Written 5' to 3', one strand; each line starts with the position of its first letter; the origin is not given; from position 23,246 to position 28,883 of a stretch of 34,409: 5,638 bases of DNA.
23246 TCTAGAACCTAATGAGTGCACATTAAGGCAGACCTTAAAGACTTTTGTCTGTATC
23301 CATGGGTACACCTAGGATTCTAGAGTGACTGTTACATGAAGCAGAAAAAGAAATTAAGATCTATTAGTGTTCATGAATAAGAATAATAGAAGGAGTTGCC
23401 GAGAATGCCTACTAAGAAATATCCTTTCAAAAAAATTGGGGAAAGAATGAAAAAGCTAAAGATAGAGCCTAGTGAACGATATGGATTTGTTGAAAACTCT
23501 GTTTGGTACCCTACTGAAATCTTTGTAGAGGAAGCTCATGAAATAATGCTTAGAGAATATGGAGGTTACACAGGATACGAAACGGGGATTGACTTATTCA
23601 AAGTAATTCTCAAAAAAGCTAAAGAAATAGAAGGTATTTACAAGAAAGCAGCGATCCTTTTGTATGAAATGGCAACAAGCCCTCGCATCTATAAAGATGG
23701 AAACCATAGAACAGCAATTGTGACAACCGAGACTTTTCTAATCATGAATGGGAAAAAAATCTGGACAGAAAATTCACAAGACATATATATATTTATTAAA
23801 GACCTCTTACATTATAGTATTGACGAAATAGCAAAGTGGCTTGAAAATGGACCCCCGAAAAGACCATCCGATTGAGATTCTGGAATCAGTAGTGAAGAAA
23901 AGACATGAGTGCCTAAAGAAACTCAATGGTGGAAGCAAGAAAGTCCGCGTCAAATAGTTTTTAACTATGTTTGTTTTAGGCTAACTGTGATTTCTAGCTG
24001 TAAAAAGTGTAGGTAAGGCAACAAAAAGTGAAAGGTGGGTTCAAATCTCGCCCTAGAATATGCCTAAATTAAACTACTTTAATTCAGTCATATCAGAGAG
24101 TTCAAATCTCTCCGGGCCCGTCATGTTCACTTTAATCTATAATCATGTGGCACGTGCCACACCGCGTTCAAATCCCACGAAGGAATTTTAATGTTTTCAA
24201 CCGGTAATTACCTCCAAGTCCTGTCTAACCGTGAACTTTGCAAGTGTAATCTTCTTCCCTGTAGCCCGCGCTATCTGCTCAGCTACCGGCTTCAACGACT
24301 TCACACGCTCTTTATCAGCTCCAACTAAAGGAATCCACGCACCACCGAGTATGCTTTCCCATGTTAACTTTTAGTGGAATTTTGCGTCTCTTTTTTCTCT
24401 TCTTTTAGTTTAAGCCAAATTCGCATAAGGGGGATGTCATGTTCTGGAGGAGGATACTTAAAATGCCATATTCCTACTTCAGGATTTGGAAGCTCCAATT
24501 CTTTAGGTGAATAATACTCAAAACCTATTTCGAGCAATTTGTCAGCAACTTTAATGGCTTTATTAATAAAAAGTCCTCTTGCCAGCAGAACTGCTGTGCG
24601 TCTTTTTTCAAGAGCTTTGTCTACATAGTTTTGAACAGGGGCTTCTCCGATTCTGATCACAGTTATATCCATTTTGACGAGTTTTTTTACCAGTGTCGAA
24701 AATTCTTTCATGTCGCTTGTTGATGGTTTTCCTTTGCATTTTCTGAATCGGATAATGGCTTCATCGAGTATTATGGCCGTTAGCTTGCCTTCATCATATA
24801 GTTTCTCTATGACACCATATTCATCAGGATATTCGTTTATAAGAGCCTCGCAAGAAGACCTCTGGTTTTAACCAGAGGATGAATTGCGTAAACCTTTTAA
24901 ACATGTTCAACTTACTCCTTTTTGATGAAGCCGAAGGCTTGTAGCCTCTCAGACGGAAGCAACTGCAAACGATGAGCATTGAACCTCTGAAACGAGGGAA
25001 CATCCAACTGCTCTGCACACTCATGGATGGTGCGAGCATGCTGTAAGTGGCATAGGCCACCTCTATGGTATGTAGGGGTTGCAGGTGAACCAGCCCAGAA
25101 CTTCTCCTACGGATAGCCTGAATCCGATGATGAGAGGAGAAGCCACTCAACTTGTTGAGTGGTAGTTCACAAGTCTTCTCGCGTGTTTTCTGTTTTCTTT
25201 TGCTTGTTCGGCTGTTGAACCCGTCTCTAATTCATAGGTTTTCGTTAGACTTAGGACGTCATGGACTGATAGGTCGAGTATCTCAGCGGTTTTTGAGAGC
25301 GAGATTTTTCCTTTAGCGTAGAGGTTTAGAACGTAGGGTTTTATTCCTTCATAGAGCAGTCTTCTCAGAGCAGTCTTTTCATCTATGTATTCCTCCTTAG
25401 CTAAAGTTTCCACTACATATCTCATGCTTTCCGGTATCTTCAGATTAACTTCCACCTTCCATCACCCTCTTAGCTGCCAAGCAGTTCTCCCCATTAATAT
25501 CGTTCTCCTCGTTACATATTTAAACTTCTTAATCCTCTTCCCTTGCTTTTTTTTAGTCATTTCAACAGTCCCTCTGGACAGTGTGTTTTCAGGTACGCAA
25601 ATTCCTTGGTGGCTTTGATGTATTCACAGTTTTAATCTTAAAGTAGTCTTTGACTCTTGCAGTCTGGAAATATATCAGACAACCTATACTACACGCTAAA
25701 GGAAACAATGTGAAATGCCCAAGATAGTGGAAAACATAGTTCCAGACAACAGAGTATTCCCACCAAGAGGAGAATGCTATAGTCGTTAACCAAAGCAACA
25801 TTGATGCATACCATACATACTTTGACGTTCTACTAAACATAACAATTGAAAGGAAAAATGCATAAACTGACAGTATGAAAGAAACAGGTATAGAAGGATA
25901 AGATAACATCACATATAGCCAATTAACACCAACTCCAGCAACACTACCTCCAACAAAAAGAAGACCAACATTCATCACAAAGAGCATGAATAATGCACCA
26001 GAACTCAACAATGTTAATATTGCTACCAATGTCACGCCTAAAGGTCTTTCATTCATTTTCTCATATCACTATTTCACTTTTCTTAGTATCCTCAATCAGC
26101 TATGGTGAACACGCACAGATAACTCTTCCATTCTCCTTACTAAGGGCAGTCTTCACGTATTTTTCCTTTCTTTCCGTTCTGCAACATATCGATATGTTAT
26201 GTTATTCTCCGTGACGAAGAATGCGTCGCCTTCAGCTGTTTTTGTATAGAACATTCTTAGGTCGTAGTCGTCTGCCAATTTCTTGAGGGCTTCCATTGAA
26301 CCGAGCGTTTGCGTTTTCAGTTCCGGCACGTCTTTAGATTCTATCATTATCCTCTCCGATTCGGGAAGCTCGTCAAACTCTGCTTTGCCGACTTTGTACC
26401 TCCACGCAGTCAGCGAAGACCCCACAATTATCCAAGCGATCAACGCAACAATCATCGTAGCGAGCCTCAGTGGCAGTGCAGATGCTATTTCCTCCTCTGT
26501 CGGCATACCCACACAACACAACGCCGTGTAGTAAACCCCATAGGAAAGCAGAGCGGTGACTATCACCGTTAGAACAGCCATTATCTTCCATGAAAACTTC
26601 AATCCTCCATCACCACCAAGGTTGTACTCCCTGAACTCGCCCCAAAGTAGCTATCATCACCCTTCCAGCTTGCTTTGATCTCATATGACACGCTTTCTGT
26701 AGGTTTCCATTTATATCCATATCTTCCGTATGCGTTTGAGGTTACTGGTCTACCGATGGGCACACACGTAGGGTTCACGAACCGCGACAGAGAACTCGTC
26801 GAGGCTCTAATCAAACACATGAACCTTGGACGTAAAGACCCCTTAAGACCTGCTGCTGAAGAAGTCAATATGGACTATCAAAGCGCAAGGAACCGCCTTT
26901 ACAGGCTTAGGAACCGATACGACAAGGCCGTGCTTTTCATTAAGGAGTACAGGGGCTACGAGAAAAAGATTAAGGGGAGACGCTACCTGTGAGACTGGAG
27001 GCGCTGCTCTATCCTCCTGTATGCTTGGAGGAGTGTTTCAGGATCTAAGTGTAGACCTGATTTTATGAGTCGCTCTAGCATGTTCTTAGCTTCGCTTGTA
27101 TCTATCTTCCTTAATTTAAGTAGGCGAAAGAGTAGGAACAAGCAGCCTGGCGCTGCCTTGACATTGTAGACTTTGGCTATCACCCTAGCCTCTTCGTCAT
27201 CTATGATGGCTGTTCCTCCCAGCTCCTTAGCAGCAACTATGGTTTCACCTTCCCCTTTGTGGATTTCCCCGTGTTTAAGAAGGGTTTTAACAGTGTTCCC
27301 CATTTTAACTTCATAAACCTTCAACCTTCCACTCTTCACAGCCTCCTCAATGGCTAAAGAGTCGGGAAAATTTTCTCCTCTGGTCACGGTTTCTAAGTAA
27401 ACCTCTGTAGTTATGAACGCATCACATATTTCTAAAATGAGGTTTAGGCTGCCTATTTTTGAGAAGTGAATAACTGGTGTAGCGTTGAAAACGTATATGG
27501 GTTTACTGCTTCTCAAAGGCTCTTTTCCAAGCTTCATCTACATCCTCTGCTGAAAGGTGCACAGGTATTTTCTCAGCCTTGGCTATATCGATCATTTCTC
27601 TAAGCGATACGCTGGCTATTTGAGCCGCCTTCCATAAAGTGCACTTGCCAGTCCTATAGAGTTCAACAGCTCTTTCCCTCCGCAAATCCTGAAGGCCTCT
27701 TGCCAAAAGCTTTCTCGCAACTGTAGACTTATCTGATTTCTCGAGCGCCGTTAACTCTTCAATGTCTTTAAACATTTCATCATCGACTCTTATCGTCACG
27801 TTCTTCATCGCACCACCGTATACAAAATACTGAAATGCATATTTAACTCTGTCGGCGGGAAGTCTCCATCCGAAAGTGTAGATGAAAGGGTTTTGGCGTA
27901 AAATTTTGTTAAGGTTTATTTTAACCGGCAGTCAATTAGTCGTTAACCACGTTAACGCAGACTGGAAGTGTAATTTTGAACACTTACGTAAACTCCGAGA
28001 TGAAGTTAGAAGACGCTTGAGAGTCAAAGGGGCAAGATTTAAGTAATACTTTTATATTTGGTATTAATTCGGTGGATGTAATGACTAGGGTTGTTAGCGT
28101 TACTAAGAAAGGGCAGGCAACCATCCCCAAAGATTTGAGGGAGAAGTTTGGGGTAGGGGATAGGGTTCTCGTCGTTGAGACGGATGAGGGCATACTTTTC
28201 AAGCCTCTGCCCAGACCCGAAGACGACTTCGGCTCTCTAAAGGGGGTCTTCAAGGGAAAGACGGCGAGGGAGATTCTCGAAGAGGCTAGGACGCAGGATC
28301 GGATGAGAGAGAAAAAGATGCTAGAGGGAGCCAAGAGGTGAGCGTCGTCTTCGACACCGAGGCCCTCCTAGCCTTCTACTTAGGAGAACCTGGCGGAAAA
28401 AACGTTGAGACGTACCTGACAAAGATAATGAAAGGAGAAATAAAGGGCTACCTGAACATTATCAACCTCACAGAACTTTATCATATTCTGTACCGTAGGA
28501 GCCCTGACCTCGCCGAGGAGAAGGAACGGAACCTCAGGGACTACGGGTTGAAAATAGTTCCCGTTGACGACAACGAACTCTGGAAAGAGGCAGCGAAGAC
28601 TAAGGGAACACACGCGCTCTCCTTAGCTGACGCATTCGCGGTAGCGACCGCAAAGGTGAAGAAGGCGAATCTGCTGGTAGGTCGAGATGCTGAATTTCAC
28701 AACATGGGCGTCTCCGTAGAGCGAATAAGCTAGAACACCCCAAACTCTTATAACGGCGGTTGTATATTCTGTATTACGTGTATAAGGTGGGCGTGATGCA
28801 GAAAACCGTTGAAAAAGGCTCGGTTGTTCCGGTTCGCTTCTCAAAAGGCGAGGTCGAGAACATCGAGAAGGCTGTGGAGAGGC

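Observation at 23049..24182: A 1-kb doc cassette is bracketed by composite direct repeats made of tRNA 3'-end fragments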

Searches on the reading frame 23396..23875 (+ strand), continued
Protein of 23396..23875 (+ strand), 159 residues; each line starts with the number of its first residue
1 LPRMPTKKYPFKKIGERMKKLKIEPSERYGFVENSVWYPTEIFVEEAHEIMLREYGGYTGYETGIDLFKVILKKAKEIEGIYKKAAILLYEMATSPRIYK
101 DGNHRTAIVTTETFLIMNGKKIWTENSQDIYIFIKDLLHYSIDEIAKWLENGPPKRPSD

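Call 69: search_solved_structures(query=window:23405-23872:+, max_evalue=10, show_alignments=2)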
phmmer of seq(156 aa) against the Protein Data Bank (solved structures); distinct sequences matched with E-value up to 10: 3.
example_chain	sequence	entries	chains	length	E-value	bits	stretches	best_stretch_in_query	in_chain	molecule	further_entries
9vzc_A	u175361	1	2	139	0.0005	23.3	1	78-132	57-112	Death-on-curing family protein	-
3k33_A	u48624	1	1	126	0.42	13.8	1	44-121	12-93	Death on curing protein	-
3dd7_A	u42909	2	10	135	0.84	12.8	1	44-121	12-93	Death on curing protein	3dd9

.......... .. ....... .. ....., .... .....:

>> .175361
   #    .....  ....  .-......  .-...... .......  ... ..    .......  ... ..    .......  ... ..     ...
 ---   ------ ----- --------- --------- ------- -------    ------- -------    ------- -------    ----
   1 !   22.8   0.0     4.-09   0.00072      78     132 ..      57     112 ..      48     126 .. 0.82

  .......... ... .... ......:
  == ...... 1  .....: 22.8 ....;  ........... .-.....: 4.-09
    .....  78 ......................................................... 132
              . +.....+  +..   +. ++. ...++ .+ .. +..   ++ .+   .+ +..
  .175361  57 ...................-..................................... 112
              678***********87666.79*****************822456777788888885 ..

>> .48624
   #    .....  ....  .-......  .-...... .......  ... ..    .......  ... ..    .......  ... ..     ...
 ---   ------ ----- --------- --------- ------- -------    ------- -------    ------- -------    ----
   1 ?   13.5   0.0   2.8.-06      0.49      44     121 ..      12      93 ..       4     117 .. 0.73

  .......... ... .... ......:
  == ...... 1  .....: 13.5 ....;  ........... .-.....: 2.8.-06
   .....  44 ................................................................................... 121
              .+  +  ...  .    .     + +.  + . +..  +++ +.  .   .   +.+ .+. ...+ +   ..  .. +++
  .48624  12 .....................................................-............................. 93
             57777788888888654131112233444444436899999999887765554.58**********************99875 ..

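Call 84: search_protein_families(library=pfam, proteins=[L005:2838-3389:+], max_evalue=0.01)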
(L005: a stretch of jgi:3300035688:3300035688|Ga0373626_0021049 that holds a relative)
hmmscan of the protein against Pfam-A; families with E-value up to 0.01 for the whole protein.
L005:2838-3389:+ (183 aa): 1 family
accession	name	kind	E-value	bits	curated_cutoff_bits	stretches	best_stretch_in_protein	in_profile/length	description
PF02893.26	GRAM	-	0.0076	16.5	23.6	1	99-144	29-70/112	GRAM domain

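Call 92: find_encoding_contigs(protein=P0012, flank=3000, max_places=6)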
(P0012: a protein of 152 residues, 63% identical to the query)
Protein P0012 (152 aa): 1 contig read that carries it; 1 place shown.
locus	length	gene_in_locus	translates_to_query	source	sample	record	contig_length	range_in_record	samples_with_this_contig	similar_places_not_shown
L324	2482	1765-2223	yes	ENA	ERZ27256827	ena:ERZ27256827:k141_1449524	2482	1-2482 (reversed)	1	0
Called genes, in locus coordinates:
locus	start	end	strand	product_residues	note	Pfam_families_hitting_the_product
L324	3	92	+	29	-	?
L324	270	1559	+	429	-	PF00589:Phage_integrase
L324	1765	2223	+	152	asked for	PF02661:Fic (weak)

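Call 93: find_encoding_contigs(protein=P0010, flank=3000, max_places=6)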
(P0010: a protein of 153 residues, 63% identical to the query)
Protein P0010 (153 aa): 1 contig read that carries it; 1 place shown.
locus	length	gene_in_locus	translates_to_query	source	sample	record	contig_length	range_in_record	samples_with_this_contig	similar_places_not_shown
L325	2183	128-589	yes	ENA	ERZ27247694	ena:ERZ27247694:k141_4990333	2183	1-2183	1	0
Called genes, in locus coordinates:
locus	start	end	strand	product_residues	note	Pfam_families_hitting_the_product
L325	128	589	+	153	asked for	-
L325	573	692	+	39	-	-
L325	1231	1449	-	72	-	-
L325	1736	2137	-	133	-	PF01850:PIN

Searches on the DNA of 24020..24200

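Call 97: search_rna_families(source=window, start=24020, end=24200, threshold=evalue, max_evalue=10, show_alignments=4)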
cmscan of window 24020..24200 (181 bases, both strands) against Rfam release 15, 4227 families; matches with E-value up to 10: 6.
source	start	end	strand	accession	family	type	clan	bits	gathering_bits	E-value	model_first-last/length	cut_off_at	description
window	24054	24098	+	RF03926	MIR1435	Gene; miRNA;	-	18.1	94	1.8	1-186/186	no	MIR1435 microRNA precursor family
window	24047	24104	-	RF00672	mir-190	Gene; miRNA;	CL00089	17.8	48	0.47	1-78/78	no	mir-190 microRNA precursor family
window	24031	24093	-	RF01219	snoR100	Gene; snRNA; snoRNA; HACA-box;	-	16.5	50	0.55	1-116/116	no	Small nucleolar RNA snoR100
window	24062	24162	-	RF00243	traJ_5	Cis-reg;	CL00016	16.4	50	2.1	1-109/109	no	traJ 5' UTR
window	24096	24112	-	RF04351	Plastid-psbl-rps4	Cis-reg;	-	14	68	1.8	9-25/53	no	Plastid-psbl-rps4 3UTR RNA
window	24122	24177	-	RF02180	ST7-AS1_2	Gene; lncRNA;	-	10.1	50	4.2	55-110/110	no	ST7 antisense RNA 1 conserved region 2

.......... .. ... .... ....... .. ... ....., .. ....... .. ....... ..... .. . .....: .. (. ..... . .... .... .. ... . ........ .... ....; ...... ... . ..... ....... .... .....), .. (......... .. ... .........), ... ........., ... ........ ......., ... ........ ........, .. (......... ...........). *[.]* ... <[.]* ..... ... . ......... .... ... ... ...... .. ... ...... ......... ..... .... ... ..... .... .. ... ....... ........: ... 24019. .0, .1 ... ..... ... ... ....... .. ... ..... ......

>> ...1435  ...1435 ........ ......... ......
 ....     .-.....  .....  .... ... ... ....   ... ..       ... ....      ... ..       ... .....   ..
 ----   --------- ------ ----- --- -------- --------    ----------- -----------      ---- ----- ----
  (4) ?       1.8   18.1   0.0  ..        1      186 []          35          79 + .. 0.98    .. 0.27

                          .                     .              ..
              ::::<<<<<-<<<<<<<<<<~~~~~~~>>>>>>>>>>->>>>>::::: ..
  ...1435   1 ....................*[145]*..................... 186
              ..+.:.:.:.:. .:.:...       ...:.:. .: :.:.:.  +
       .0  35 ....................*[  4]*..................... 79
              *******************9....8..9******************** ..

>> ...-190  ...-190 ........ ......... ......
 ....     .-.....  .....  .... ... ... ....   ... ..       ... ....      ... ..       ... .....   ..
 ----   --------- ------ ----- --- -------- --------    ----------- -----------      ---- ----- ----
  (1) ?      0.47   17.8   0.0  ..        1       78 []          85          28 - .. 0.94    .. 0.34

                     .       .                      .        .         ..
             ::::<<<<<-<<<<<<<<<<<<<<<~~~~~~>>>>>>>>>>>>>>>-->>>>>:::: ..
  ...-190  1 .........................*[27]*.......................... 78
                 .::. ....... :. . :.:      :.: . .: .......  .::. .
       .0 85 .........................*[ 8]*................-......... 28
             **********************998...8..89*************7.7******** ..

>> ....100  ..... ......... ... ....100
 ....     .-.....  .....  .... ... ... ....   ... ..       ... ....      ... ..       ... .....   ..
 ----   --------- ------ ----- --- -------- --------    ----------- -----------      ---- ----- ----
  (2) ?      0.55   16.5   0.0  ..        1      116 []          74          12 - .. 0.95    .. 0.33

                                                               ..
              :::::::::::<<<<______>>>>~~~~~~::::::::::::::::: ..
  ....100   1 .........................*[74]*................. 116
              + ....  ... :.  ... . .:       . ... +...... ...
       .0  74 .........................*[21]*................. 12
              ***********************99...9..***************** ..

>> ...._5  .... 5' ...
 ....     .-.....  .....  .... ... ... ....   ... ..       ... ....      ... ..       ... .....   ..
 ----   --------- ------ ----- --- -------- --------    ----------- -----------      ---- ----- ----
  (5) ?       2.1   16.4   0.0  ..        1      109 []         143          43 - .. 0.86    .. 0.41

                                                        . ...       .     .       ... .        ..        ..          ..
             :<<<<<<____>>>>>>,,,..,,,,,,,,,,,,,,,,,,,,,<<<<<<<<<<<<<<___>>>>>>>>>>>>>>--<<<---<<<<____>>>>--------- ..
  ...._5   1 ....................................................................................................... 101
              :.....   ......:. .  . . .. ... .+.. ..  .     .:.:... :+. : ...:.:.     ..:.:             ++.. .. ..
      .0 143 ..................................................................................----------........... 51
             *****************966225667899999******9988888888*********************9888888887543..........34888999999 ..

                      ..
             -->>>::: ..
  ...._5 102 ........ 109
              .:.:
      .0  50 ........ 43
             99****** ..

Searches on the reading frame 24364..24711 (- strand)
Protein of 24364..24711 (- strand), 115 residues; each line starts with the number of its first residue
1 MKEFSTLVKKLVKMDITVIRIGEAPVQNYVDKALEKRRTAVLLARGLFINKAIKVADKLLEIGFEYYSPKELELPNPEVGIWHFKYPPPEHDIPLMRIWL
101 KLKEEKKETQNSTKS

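Call 59: find_homologous_proteins(query=window:24364-24711:-, max_evalue=0.001)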
Query window:24364-24711:- (115 aa): 2 proteins with E <= 0.001 among 15 candidates.
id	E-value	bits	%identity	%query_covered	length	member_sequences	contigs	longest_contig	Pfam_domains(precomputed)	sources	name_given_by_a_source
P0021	4.5e-61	222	100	89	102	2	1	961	-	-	-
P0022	1.8e-22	98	51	88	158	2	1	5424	-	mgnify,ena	mgnify:CR=1 FL=1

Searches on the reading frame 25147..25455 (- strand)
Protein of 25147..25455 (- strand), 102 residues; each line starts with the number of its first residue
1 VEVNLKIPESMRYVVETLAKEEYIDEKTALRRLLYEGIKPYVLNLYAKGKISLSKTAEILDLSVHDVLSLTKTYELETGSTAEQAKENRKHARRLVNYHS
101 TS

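Call 84: search_protein_families(library=pfam, proteins=[window:25147-25455:-], max_evalue=0.01)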
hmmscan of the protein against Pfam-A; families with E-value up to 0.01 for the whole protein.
window:25147-25455:- (102 aa): 1 family
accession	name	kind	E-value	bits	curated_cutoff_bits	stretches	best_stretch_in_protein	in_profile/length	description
PF03683.19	UPF0175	-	0.00021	21.4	27.9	1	41-77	24-60/75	Uncharacterised protein family (UPF0175)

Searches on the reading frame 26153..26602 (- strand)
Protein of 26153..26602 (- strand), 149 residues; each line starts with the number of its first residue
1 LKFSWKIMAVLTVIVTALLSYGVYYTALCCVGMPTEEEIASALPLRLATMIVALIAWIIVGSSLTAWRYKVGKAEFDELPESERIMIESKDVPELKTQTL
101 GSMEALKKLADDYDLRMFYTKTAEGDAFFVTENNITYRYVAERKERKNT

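Call 84: search_protein_families(library=pfam, proteins=[window:26153-26602:-], max_evalue=0.01)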
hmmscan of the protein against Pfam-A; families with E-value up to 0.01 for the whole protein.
window:26153-26602:- (149 aa): 1 family
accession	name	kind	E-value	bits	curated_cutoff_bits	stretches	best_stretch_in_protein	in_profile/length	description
PF17231.7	DUF5305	-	0.0011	19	29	1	78-139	155-217/217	Family of unknown function (DUF5305)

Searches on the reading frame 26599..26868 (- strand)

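Call 89: search_protein_families(library=pfam, proteins=[window:26599-26868:-], max_evalue=0.01)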
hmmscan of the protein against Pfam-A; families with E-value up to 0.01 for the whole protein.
window:26599-26868:- (89 aa): 1 family
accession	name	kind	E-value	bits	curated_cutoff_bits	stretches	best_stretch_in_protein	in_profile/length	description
PF16640.11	Big_3_5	-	0.003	18.5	35.5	1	38-86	40-87/88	Bacterial Ig-like domain (group 3)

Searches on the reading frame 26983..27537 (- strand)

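Call 7: search_protein_families(library=pfam, proteins=[window:26983-27537:-], max_evalue=0.01)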
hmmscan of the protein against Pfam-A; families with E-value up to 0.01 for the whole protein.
window:26983-27537:- (184 aa): 1 family
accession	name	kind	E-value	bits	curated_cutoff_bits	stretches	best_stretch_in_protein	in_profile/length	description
PF11848.13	DUF3368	-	6.7e-05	23.1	27.3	1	131-172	3-42/46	Domain of unknown function (DUF3368)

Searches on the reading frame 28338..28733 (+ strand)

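Call 87: search_protein_families(library=pfam, proteins=[window:28338-28733:+], max_evalue=0.01)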
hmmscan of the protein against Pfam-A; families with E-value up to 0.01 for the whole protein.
window:28338-28733:+ (131 aa): 2 families
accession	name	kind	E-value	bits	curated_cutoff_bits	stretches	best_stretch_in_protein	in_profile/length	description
PF01850.27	PIN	-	1.4e-15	58.4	23.6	1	3-123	1-117/120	PIN domain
PF13470.12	PIN_3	-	0.00015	23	27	1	3-117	2-113/115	PIN domain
